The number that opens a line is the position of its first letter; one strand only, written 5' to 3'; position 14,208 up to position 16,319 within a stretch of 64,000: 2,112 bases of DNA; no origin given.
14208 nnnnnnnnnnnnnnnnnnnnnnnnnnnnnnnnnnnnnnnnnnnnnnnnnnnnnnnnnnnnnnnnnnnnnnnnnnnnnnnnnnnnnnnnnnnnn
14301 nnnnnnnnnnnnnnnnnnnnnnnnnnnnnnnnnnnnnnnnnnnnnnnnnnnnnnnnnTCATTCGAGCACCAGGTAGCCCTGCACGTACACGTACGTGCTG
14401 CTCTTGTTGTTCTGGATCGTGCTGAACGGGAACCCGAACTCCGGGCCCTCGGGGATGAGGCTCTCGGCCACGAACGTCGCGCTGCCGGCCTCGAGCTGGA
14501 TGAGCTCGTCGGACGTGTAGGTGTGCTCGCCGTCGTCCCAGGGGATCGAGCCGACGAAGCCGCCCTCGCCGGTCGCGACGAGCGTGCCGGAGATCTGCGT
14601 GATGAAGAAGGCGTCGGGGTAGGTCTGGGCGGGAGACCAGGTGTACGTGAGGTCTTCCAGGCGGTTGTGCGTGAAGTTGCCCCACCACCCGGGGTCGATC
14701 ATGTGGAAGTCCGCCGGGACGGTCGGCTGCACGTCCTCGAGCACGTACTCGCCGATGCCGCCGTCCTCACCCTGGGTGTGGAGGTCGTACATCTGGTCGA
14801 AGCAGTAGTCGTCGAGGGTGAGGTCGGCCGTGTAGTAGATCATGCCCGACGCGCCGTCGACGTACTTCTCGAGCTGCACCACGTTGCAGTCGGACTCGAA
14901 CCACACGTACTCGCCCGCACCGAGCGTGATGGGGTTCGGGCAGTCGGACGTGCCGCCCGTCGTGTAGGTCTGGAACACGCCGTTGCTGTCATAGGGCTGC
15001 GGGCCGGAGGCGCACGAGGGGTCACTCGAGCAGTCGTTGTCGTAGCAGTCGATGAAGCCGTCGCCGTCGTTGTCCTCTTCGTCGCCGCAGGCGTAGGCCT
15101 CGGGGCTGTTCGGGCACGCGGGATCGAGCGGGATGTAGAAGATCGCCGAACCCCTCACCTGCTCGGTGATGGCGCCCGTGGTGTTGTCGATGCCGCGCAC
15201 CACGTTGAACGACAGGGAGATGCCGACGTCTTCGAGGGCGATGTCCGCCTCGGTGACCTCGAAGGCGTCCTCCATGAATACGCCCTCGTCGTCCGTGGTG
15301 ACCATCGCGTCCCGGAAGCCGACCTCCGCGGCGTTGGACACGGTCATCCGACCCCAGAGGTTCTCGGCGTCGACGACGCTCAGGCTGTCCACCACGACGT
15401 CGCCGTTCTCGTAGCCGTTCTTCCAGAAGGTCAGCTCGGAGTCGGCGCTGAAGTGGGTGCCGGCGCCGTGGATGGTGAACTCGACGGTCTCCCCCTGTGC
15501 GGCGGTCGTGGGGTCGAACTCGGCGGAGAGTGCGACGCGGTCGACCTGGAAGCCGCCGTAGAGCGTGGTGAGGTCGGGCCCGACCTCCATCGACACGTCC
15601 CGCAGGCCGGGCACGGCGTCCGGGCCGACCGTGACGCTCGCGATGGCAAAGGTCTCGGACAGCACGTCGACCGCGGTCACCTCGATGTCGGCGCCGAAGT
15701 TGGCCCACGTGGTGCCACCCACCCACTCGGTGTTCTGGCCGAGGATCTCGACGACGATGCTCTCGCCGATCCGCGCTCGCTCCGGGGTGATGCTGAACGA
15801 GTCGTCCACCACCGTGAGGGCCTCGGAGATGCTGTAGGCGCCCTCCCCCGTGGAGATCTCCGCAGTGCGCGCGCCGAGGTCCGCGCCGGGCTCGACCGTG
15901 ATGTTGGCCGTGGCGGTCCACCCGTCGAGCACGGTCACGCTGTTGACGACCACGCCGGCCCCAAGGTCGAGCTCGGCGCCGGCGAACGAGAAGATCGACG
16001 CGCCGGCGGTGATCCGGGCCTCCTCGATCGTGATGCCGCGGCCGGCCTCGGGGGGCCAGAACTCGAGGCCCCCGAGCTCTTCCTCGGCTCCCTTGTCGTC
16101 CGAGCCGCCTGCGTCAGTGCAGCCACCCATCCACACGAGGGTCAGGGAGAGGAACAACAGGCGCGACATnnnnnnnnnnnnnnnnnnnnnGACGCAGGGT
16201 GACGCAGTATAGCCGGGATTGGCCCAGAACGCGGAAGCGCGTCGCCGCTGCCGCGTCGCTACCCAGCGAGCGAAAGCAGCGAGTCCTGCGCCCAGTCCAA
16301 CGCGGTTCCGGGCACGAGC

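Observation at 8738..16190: Five translationally coupled lipoprotein genes immediately downstream of nuoN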

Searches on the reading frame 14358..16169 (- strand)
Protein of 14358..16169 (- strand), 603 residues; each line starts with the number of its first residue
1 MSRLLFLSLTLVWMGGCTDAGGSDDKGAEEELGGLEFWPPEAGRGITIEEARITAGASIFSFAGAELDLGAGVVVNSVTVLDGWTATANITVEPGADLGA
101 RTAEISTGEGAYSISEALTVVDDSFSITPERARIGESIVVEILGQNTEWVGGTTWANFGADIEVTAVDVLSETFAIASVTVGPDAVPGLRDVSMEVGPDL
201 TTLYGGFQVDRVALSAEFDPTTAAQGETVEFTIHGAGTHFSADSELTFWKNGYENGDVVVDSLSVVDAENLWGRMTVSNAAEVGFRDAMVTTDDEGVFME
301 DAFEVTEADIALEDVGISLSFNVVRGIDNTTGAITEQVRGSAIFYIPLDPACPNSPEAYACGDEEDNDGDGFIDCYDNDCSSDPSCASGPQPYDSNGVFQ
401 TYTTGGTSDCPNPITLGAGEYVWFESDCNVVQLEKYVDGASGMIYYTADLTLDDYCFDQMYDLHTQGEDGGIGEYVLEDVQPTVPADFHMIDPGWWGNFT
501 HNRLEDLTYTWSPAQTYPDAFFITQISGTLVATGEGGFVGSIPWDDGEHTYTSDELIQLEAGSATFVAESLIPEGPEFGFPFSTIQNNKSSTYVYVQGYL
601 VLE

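Call 3: search_protein_families(library=pfam, proteins=[window:14358-16169:-], max_evalue=0.1)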
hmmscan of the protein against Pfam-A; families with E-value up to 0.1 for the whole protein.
window:14358-16169:- (603 aa): 0 families

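Call 4: search_protein_families(library=ncbifam, proteins=[window:14358-16169:-], max_evalue=0.1)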
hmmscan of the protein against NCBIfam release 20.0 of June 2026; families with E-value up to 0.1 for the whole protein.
window:14358-16169:- (603 aa): 1 family
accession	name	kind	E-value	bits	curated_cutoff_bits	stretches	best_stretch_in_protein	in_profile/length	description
NF033662.1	acid_disulf_rpt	repeat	3e-07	30.1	41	1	357-386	3-32/32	acidic double-disulfide repeat-containing protein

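Call 29: search_solved_structures(query=A2, max_evalue=1)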
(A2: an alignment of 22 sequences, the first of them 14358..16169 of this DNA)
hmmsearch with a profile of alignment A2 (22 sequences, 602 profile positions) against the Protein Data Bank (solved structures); distinct sequences matched with E-value up to 1: 9.
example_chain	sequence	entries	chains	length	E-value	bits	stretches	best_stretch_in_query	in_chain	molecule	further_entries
7plp_A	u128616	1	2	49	0.0002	22.8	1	356-386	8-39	Teneurin-4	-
7bam_A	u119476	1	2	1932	0.005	18.3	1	358-398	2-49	Teneurin-4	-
7ban_A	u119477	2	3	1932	0.005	18.2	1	358-398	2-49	Teneurin-4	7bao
6cmx_A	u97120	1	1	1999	0.18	13.1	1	356-387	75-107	Teneurin-2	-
8fia_A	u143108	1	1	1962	0.18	13.1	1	359-393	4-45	Teneurin-m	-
1jmx_A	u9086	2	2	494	0.3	12.3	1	125-200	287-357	Amine Dehydrogenase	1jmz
5f2t_A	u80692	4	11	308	0.8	11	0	481-506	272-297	Phosphatidylinositol mannoside acyltransferase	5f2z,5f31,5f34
7ojt_A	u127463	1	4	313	0.82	10.9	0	481-506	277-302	Phosphatidylinositol mannoside acyltransferase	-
5oce_A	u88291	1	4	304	0.89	10.8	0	481-505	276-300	Phosphatidylinositol mannoside acyltransferase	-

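Call 38: find_homologous_proteins(query=A2)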
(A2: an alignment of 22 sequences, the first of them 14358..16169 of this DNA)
Query A2 (22 sequences) (603 aa, profile of the alignment): 239 proteins with E <= 0.001 among 8000 candidates; the best 120 are listed.
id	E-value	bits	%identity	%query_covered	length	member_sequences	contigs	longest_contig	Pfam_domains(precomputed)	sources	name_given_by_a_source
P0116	2.1e-298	1009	80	100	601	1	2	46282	-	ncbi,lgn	-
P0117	6.3e-298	1007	79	100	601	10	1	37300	-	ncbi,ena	-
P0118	7.5e-298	1007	81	100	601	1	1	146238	-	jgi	jgi:hypothetical protein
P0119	1.2e-297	1006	83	100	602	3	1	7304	-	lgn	-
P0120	1.1e-293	993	88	100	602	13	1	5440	-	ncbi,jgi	jgi:hypothetical protein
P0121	4.8e-293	991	82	94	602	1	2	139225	-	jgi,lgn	jgi:hypothetical protein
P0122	2.9e-289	979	79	100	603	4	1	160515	-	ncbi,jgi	jgi:hypothetical protein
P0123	2.1e-288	976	80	100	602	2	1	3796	-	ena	-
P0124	1.5e-286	970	69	100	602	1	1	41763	-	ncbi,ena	-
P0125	7.5e-284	961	66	100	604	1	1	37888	-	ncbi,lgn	ncbi:MAG: hypothetical protein ACOZNI_02155 [Myxococcota bacterium]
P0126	7.7e-281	951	62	96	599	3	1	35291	-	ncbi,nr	ncbi:hypothetical protein LBMAG42_39760 [Deltaproteobacteria bacterium]|nr:hypothetical protein LBMA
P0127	4.0e-280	948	67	100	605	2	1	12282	-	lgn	-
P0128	4.9e-280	948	60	99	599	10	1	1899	-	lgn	-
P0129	7.8e-280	947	61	97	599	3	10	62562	-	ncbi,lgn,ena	-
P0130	8.9e-280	947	65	100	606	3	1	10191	-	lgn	-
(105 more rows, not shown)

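Call 44: search_protein_families(library=pfam, alignment_id=A2, max_evalue=0.05)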
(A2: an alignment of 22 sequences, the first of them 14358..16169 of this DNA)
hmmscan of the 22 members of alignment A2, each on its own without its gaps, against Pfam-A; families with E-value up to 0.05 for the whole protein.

A. member 1, window:14358-16169:- (603 aa): 0 families

B. families by the number of members that match (of 22 scanned): 1 family
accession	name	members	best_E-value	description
PF09099.16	Qn_am_d_aIII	16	2.1e-05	Quinohemoprotein amine dehydrogenase, alpha subunit domain III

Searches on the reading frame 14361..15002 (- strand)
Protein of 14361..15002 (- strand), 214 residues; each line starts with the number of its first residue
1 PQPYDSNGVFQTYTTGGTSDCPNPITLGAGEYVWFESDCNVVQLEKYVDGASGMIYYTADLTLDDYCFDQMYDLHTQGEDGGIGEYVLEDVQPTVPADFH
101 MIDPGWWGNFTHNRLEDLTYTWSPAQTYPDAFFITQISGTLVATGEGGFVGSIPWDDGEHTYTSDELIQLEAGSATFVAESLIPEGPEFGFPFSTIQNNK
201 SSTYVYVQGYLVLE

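Call 59: search_protein_representatives(protein=window:14361-15002:-)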
Query: 214 residues. Proteins with E-value up to 0.001 (for the whole library): 58; up to 1e-10: 43; up to 1e-30: 15. The best 58 are listed.
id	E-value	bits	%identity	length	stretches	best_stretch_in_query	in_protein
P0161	1.7e-81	289.7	62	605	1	1-214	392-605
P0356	4.3e-74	265.4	61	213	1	3-211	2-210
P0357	2.9e-61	223.5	52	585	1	1-211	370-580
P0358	3.3e-54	200.4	48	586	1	1-214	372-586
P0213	5.9e-53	196.3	47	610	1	1-214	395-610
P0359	4.1e-52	193.5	45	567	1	1-213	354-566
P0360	2.5e-46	174.6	45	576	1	1-203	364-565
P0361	4.2e-46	173.9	49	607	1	18-214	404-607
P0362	4.6e-45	170.5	48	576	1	17-214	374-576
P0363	5.1e-40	154.0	42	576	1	1-203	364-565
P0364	2.5e-39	151.7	38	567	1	1-214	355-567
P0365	1.1e-37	146.3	41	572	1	1-200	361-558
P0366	2.9e-35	138.4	57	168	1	98-214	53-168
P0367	4.1e-35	137.9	38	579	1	1-214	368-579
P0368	1.3e-33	133.0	62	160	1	3-93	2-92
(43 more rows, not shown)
